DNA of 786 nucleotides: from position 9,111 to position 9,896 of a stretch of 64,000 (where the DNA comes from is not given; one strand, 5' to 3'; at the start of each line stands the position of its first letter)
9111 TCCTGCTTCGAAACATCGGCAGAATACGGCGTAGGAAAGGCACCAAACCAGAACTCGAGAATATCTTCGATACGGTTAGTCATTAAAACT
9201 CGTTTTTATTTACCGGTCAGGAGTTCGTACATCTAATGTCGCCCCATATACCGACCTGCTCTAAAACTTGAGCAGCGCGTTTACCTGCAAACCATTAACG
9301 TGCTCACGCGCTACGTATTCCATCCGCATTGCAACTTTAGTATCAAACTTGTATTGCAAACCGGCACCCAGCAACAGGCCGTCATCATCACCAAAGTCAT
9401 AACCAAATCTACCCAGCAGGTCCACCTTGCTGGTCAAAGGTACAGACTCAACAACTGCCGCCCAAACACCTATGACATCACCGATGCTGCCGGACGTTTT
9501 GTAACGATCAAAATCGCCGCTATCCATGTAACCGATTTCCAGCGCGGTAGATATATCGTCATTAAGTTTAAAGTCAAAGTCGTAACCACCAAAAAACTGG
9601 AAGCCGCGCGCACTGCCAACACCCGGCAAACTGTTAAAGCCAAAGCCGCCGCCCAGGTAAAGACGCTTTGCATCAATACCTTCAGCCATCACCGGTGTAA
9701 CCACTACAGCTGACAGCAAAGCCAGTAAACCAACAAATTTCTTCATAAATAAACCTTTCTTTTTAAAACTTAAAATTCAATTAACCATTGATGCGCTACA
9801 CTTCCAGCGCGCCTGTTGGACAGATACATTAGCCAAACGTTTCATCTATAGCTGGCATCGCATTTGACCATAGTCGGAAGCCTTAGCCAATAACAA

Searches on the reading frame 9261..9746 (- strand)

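Call 4: search_protein_families(library=pfam, proteins=[window:9261-9746:-], max_evalue=0.01)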
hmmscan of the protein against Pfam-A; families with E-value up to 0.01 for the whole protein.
window:9261-9746:- (161 aa): 2 families
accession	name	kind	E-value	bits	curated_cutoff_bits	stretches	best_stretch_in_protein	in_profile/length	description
PF13505.12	OMP_b-brl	-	2.1e-10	41.5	28.7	1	8-144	2-150/175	Outer membrane protein beta-barrel domain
PF01389.23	OmpA_membrane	-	4.1e-06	27.1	21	1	46-152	34-154/180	OmpA-like transmembrane domain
